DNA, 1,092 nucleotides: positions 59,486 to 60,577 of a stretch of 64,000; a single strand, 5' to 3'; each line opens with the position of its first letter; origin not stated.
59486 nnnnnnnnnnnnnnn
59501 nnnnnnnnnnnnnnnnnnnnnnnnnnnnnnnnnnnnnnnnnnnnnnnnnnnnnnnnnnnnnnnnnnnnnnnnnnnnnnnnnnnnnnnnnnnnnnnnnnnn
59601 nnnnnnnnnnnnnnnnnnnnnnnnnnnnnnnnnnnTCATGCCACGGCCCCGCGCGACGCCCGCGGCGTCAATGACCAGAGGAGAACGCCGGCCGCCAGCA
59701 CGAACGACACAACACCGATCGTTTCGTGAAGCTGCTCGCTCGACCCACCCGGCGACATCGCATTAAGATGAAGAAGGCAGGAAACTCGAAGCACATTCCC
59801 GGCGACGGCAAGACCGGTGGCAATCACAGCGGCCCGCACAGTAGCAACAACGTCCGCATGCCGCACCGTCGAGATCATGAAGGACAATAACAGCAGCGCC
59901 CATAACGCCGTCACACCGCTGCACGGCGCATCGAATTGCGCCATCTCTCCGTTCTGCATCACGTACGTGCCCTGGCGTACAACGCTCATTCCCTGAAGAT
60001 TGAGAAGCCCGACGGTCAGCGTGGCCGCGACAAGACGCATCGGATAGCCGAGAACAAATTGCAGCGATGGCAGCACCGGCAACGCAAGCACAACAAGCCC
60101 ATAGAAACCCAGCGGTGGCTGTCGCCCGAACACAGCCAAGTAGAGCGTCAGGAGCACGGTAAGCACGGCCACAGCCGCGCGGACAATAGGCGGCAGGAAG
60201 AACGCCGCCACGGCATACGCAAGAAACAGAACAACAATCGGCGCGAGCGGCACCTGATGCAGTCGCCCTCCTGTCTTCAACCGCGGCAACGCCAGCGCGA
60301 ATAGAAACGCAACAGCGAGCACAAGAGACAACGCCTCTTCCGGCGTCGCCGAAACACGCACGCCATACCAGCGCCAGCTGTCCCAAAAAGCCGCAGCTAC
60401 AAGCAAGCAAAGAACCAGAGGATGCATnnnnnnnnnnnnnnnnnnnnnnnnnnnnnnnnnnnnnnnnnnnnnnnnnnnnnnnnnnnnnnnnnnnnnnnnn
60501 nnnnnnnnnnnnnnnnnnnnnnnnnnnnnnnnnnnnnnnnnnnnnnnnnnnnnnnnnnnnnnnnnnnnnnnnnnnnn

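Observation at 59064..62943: Minimal, self-contained exosortase cassette whose only visible substrate is a polytopic VIT-vWA membrane protein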

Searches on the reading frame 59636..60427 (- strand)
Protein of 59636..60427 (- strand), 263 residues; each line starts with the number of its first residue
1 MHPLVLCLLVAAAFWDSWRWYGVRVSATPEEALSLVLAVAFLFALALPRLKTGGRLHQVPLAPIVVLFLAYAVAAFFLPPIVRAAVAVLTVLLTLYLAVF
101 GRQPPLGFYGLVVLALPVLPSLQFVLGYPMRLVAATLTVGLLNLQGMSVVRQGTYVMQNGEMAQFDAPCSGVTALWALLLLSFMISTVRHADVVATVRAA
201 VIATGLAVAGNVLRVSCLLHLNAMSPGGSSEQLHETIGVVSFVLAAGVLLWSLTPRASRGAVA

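Call 3: search_protein_families(library=ncbifam, proteins=[window:59636-60427:-], max_evalue=0.1)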
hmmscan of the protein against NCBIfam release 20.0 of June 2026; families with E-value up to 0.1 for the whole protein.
window:59636-60427:- (263 aa): 13 families
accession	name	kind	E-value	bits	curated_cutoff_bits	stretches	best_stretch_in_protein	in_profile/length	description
NF012182.0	exosortase_XrtQ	exception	2.4e-33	115.7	270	1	8-251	11-253/256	exosortase Q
TIGR04476.1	exosort_XrtN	exception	1.7e-13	50.5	200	1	66-244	55-234/406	exosortase N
NF033770.1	exosort_XrtT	exception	4.2e-13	48.7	250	1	100-257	103-268/472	exosortase T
TIGR04489.1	exosort_XrtO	exception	1.5e-12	47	250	1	55-253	52-254/451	exosortase O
TIGR04178.1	exo_archaeo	signature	1e-10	41.8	23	1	166-252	4-90/97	exosortase/archaeosortase family protein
TIGR02602.1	8TM_EpsH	subfamily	1.9e-09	37.4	105.55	1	54-251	36-235/241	exosortase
TIGR03109.2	exosort_XrtA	exception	4.1e-09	36.2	208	1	6-252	6-255/261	exosortase A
NF038142.1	exosort_XrtW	exception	6.1e-07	28.1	425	1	85-248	90-255/494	exosortase W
TIGR03762.1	archaeo_artC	exception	6.4e-07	29.5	100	1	137-251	151-269/274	archaeosortase C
TIGR04152.1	exosort_VPLPA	exception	2.1e-06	27.1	400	1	62-250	44-236/486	VPLPA-CTERM-specific exosortase XrtD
TIGR03763.1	cyanoexo_CrtA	exception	2.3e-05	24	150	1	111-250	113-252/260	cyanoexosortase A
TIGR04156.1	cyanoexo_CrtB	exception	0.0002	21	300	1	111-239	118-249/280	cyanoexosortase B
TIGR04124.1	archaeo_artE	exception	0.016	15.2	95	1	164-244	64-138/153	archaeosortase family protein ArtE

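Call 4: search_protein_families(library=pfam, proteins=[window:59636-60427:-], max_evalue=0.1)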
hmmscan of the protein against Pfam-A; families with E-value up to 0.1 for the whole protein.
window:59636-60427:- (263 aa): 1 family
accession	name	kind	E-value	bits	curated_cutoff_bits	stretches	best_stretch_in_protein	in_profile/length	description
PF09721.15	Exosortase_EpsH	-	2.5e-19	70.1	25.7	1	7-252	1-250/254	Transmembrane exosortase (Exosortase_EpsH)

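Call 5: find_homologous_proteins(query=window:59636-60427:-)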
Query window:59636-60427:- (263 aa): 188 proteins with E <= 0.001 among 8000 candidates; the best 120 are listed.
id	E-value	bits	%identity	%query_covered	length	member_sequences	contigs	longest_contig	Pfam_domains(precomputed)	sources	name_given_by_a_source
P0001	2.3e-158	543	100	100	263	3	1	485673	PF09721.16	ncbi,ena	-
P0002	5.2e-117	408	78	100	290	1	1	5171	PF09721.16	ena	-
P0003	5.3e-71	257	54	98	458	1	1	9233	PF09721.16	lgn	-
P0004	1.6e-69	252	57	89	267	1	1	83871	PF09721.16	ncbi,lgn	-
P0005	8.7e-68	247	56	91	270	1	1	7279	PF09721.16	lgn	-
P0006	1.1e-67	246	51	100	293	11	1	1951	PF09721.16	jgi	jgi:exosortase/archaeosortase family protein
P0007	2.6e-67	245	55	94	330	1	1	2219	PF09721.16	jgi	jgi:exosortase/archaeosortase family protein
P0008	6.7e-66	241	52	92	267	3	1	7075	PF09721.16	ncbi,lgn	-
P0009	6.9e-66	241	51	96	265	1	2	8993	PF09721.16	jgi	jgi:exosortase/archaeosortase family protein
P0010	2.1e-65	239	50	100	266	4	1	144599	PF09721.16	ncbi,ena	-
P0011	2.9e-65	238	51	100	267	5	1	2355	PF09721.16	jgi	jgi:exosortase/archaeosortase family protein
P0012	1.3e-64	236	49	100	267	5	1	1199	PF09721.16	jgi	jgi:exosortase/archaeosortase family protein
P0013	1.7e-64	236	50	100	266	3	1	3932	PF09721.16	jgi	jgi:exosortase/archaeosortase family protein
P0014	2.4e-64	235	50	100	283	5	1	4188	PF09721.16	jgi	-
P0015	2.6e-64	235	49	100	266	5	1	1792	PF09721.16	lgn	-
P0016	9.7e-64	233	50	100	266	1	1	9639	PF09721.16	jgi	jgi:exosortase/archaeosortase family protein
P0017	1.6e-63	233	53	85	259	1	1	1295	PF09721.16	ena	-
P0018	2.6e-63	232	49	96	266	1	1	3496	PF09721.16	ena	-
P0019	3.8e-63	232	49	96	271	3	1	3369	PF09721.16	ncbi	-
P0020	4.0e-63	231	49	100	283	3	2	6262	PF09721.16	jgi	jgi:exosortase/archaeosortase family protein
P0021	7.0e-63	231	51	97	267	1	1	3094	PF09721.16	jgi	jgi:exosortase/archaeosortase family protein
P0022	8.8e-63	230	48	100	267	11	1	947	PF09721.16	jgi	jgi:exosortase/archaeosortase family protein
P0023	1.4e-62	230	50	97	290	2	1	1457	PF09721.16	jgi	-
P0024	1.6e-62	230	50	96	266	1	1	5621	PF09721.16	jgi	jgi:exosortase/archaeosortase family protein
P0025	1.6e-62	229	50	96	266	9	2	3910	PF09721.16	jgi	jgi:exosortase/archaeosortase family protein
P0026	3.1e-62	229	50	94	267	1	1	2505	PF09721.16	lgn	-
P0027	5.9e-62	228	49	96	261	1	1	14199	PF09721.16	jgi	jgi:exosortase/archaeosortase family protein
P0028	8.7e-62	227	47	95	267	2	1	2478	PF09721.16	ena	-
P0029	1.7e-61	226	48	100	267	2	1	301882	PF09721.16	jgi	jgi:exosortase/archaeosortase family protein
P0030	1.9e-61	226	48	100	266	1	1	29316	PF09721.16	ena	-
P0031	3.5e-61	225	49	96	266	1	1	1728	PF09721.16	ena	-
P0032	5.9e-61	224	48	97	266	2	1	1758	PF09721.16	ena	-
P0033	6.6e-61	224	48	99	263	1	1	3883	PF09721.16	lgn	-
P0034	9.5e-61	224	48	96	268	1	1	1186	PF09721.16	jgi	jgi:exosortase/archaeosortase family protein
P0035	1.4e-60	223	49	90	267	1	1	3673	PF09721.16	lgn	-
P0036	1.9e-60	223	50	96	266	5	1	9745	PF09721.16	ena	-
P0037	2.1e-60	223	47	98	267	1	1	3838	PF09721.16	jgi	jgi:exosortase/archaeosortase family protein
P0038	2.7e-60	222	49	100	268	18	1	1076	PF09721.16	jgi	-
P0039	3.6e-60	222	48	100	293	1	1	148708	PF09721.16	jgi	jgi:exosortase/archaeosortase family protein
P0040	3.8e-60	222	48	99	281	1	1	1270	PF09721.16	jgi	jgi:exosortase/archaeosortase family protein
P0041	3.9e-60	222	49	96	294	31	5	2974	PF09721.16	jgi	jgi:exosortase/archaeosortase family protein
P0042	4.1e-60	222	50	95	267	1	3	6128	PF09721.16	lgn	-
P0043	4.8e-60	221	49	97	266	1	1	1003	PF09721.16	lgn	-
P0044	5.5e-60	221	46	98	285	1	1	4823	PF09721.16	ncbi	ncbi:MAG: archaeosortase/exosortase family protein [Hyphomicrobium sp.]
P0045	6.1e-60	221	48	96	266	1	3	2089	PF09721.16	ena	-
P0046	6.6e-60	221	49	97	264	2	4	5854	PF09721.16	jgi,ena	-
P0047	1.0e-59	220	47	96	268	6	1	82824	PF09721.16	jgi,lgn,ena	-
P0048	1.6e-59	220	49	96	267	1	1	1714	PF09721.16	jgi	jgi:exosortase/archaeosortase family protein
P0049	1.6e-59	220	47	97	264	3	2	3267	PF09721.16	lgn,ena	-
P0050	1.6e-59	220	48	93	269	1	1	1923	PF09721.16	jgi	jgi:exosortase/archaeosortase family protein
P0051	2.2e-59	219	48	100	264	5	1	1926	PF09721.16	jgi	jgi:exosortase/archaeosortase family protein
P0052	2.7e-59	219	48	100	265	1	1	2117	PF09721.16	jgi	-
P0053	3.1e-59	219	48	100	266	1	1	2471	PF09721.16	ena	-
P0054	3.3e-59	219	45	97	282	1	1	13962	PF09721.16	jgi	jgi:exosortase/archaeosortase family protein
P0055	3.6e-59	219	48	96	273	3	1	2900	PF09721.16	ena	-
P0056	4.0e-59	218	48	96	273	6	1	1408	PF09721.16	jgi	jgi:exosortase/archaeosortase family protein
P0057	5.5e-59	218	47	100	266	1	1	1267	PF09721.16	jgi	jgi:exosortase/archaeosortase family protein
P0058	6.1e-59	218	46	93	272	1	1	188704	PF09721.16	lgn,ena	-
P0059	6.8e-59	218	48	95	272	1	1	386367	PF09721.16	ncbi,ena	-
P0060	7.0e-59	218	48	100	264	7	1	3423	PF09721.16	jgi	jgi:exosortase/archaeosortase family protein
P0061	9.7e-59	217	46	97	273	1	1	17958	PF09721.16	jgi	jgi:exosortase/archaeosortase family protein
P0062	1.0e-58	217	48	96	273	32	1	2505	PF09721.16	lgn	-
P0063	1.4e-58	217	46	100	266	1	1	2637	PF09721.16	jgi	jgi:exosortase/archaeosortase family protein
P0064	1.5e-58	217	48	93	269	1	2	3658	PF09721.16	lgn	-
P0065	1.5e-58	216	48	91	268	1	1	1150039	PF09721.16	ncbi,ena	-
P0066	1.8e-58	216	48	96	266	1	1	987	PF09721.16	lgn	-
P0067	2.3e-58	216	48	96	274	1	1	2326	PF09721.16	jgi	jgi:exosortase/archaeosortase family protein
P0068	2.3e-58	216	48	97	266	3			PF09721.16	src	-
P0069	2.8e-58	216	47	99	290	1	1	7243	PF09721.16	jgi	jgi:exosortase/archaeosortase family protein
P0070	3.3e-58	215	48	97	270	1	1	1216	PF09721.16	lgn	-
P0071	4.3e-58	215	48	95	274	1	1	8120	PF09721.16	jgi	jgi:exosortase/archaeosortase family protein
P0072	4.4e-58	215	47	100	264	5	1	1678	PF09721.16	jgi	jgi:exosortase/archaeosortase family protein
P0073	4.7e-58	215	47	97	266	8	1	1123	PF09721.16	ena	-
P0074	5.9e-58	215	50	96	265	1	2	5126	PF09721.16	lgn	-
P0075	9.1e-58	214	47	97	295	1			PF09721.16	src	-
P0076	1.0e-57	214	47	95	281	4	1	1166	PF09721.16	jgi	jgi:exosortase/archaeosortase family protein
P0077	1.1e-57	214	48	93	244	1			PF09721.16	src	-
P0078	1.2e-57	214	48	99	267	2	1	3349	PF09721.16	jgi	-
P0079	1.2e-57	214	48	98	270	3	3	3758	PF09721.16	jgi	jgi:exosortase/archaeosortase family protein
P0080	1.2e-57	214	47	95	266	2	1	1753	PF09721.16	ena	-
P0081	1.6e-57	213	45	100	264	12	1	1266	PF09721.16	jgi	jgi:exosortase/archaeosortase family protein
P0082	1.7e-57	213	47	96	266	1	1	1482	PF09721.16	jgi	jgi:exosortase/archaeosortase family protein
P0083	1.8e-57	213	45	100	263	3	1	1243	PF09721.16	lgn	-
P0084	1.9e-57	213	46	96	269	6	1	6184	PF09721.16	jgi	jgi:exosortase/archaeosortase family protein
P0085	2.3e-57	213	49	58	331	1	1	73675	PF09721.16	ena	-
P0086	2.4e-57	213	47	89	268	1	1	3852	PF09721.16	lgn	-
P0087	2.6e-57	212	45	100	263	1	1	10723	PF09721.16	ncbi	ncbi:MAG TPA: archaeosortase/exosortase family protein [Xanthobacteraceae bacterium]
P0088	2.6e-57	212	47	96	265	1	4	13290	PF09721.16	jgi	jgi:exosortase/archaeosortase family protein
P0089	2.7e-57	212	46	99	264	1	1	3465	PF09721.16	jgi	jgi:exosortase/archaeosortase family protein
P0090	3.2e-57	212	48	100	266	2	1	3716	PF09721.16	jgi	jgi:exosortase/archaeosortase family protein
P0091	3.5e-57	212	46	89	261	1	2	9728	PF09721.16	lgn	-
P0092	4.3e-57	212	55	66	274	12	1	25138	PF09721.16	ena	-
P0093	8.0e-57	211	47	100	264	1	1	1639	PF09721.16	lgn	-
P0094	8.2e-57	211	48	96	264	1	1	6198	PF09721.16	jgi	jgi:exosortase/archaeosortase family protein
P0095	9.9e-57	211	45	99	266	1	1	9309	PF09721.16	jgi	jgi:exosortase/archaeosortase family protein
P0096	2.0e-56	210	47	96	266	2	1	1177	PF09721.16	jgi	-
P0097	3.2e-56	209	46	94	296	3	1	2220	PF09721.16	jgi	jgi:exosortase/archaeosortase family protein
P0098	3.3e-56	209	49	95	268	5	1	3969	PF09721.16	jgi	jgi:exosortase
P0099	5.3e-56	208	47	96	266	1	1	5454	PF09721.16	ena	-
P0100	5.8e-56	208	45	99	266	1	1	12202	PF09721.16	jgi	jgi:exosortase/archaeosortase family protein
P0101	9.5e-56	207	45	100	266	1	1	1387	PF09721.16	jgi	jgi:exosortase/archaeosortase family protein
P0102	1.4e-55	207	46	94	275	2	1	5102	PF09721.16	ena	-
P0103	2.0e-55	206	46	100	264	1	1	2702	PF09721.16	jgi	jgi:exosortase/archaeosortase family protein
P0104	3.6e-55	205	46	99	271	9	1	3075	PF09721.16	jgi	-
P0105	4.2e-55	205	47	97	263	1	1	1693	PF09721.16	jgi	jgi:exosortase/archaeosortase family protein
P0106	4.3e-55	205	47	96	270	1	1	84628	PF09721.16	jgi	jgi:exosortase/archaeosortase family protein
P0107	7.7e-55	204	46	96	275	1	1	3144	PF09721.16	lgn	-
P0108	8.0e-55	204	48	88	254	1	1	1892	PF09721.16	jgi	jgi:exosortase/archaeosortase family protein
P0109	1.1e-54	204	44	90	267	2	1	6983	PF09721.16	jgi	jgi:exosortase/archaeosortase family protein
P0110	1.5e-54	203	47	97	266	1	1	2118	PF09721.16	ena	-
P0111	1.8e-54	203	48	91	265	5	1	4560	PF09721.16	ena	-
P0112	1.8e-54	203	55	66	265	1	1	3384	PF09721.16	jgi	jgi:exosortase/archaeosortase family protein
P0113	6.4e-54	201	44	100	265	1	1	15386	PF09721.16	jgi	jgi:exosortase/archaeosortase family protein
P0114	7.2e-54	201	48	91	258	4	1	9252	PF09721.16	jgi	jgi:exosortase/archaeosortase family protein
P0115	1.4e-53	200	45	96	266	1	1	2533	PF09721.16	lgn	-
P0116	1.8e-53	200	45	93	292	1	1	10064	PF09721.16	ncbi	ncbi:MAG: archaeosortase/exosortase family protein [Hyphomicrobium sp.]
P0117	4.1e-53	199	46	94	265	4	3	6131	PF09721.16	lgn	-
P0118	5.0e-53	198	44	96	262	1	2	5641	PF09721.16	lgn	-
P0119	8.2e-53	198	45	95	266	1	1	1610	PF09721.16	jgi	jgi:exosortase/archaeosortase family protein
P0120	8.5e-53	198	43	95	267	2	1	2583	PF09721.16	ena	-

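Call 7: find_encoding_contigs(protein=P0001, flank=10000, max_places=3)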
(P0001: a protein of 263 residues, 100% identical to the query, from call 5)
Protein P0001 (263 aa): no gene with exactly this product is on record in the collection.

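Call 8: find_encoding_contigs(protein=P0065, flank=10000, max_places=2)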
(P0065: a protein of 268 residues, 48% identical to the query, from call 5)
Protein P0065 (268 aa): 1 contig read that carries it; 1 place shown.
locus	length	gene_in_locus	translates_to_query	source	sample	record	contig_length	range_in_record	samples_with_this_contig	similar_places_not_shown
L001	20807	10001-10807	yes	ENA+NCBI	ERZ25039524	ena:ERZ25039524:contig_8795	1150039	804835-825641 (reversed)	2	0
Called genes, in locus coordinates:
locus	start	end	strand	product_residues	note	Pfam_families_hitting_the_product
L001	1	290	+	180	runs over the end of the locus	PF02620:YceD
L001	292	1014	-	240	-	PF04402:SIMPL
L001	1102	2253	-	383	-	-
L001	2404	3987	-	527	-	-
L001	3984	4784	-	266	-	PF00005:ABC_tran, PF13304:AAA_21 (weak)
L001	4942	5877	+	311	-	PF01408:GFO_IDH_MocA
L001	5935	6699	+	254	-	PF03734:YkuD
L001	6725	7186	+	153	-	PF02566:OsmC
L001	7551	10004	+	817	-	PF08487:VIT (weak)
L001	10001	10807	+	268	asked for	PF09721:Exosortase_EpsH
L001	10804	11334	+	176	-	-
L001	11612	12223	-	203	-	PF08501:Shikimate_dh_N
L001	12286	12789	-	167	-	-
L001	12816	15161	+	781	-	PF13510:Fer2_4, PF00111:Fer2 (weak), PF10588:NADH-G_4Fe-4S_3, PF22117:Fer4_Nqo3, PF22151:Fer4_NDSU1, PF00384:Molybdopterin, PF09326:NADH_dhqG_C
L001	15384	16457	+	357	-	PF00146:NADHdh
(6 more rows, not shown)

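Call 14: search_dna_similar(query=window:59636-60427:-, collection=plasmids, mode=protein, max_evalue=0.001, max_rows=25)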
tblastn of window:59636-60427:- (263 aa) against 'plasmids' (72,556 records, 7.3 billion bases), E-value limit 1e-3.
No match.

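Call 15: find_related_loci(query=A1, collection=genome_contigs, flank=7000)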
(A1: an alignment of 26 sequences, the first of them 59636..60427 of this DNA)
Query A1 (263 aa) in genome_contigs; peptide patterns used: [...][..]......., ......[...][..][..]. (x = any residue, [..] = any of these).
55 stretches matched a pattern; 45 encode a relative of the query (tblastn E <= 1e-3); 45 distinct loci.
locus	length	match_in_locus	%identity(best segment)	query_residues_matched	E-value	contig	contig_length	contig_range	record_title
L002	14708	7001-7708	57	15-249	5e-70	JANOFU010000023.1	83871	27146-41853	MAG: Hyphomicrobium sp. isolate SOY_64_metabat_357 SOY_64_k141_2216084, whole genome shotgun sequence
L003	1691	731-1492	49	1-254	8e-73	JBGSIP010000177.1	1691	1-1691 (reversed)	MAG: Planctomycetaceae bacterium isolate JTS-AC134 k141_4114196, whole genome shotgun sequence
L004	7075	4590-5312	52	2-242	9e-68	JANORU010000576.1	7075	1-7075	MAG: Hyphomicrobium sp. isolate VAR_4_metabat_130_sub VAR_4_k141_1925142, whole genome shotgun sequence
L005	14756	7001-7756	47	1-251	4e-61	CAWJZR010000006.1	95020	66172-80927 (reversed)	MAG: uncultured Alphaproteobacteria bacterium isolate MFD07639.bin.2.34 genome assembly, contig: contig_22960, whole gen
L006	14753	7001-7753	51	1-251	1e-60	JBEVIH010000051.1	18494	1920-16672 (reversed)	MAG: Xanthobacteraceae bacterium isolate T2R6BO_autometa_bin_0012 T2R6BO_autometa_bin_0012_k133_11805683, whole genome s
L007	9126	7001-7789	45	1-263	1e-56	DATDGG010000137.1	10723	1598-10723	MAG TPA_asm: Xanthobacteraceae bacterium isolate SMAG_U246 k141_69577, whole genome shotgun sequence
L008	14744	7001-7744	43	1-250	2e-56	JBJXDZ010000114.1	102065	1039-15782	MAG: Hyphomicrobiaceae bacterium isolate P.bin.50 k127_1176606, whole genome shotgun sequence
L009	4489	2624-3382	50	1-253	4e-56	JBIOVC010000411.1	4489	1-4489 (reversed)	MAG: Hyphomicrobiaceae bacterium isolate MAG118 k127_382618, whole genome shotgun sequence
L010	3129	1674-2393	43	4-242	8e-55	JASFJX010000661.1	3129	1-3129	MAG: Candidatus Thiodiazotropha sp. isolate D0608U12metaG_Bin_25 D0608U12metaG_FD_scaffold_2542_c1, whole genome shotgun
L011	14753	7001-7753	45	1-254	1e-54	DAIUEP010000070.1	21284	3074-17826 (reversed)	MAG TPA_asm: Xanthobacteraceae bacterium isolate CTOTU26103 NODE_917_length_21284_cov_11.230204, whole genome shotgun se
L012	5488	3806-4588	43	1-258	7e-54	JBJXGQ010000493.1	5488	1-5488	MAG: Burkholderiales bacterium isolate F1F2.bin.209 k127_6031695, whole genome shotgun sequence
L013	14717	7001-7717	48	15-253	4e-53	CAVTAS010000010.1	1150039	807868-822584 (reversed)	MAG: uncultured Alphaproteobacteria bacterium isolate MFD04651.bin.1.52 genome assembly, contig: contig_8795, whole geno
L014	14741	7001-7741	43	4-250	4e-53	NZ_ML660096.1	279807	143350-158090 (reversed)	Exilibacterium tricleocarpae strain R142 Scaffold10, whole genome shotgun sequence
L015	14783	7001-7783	48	1-251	3e-53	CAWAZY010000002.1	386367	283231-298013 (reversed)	MAG: uncultured Alphaproteobacteria bacterium isolate MFD09779.bin.1.317 genome assembly, contig: contig_15028, whole ge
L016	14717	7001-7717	43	13-250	4e-53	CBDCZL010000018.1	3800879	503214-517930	MAG: Woeseiaceae bacterium isolate 375b4f9d-05c5-45ed-bf08-a9dbfe7edb42 genome assembly, contig: contig_18, whole genome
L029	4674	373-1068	42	13-247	2e-47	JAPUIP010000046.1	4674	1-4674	MAG: Candidatus Poribacteria bacterium isolate KW1-S08_28 KW1-S08_28_cg46, whole genome shotgun sequence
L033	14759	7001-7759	37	1-257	2e-32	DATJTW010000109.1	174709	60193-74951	MAG TPA_asm: Steroidobacteraceae bacterium isolate SMAG_U15030 k141_1502302, whole genome shotgun sequence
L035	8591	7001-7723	38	3-246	3e-30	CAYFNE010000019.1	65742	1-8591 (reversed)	MAG TPA_asm: uncultured Magnetococcales bacterium isolate ERP019367_co2_107 genome assembly, contig: NODE_443_length_657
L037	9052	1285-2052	36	1-256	6e-27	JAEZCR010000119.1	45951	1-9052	MAG: Proteobacteria bacterium isolate OH_CBrB_260 k127_909008, whole genome shotgun sequence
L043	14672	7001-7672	35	9-238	2e-18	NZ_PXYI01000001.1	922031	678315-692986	Sphingomonas deserti strain GL-C-18 ZB100000, whole genome shotgun sequence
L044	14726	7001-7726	29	11-259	2e-16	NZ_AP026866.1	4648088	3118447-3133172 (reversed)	Oceaniferula spumae strain NT6N chromosome, complete genome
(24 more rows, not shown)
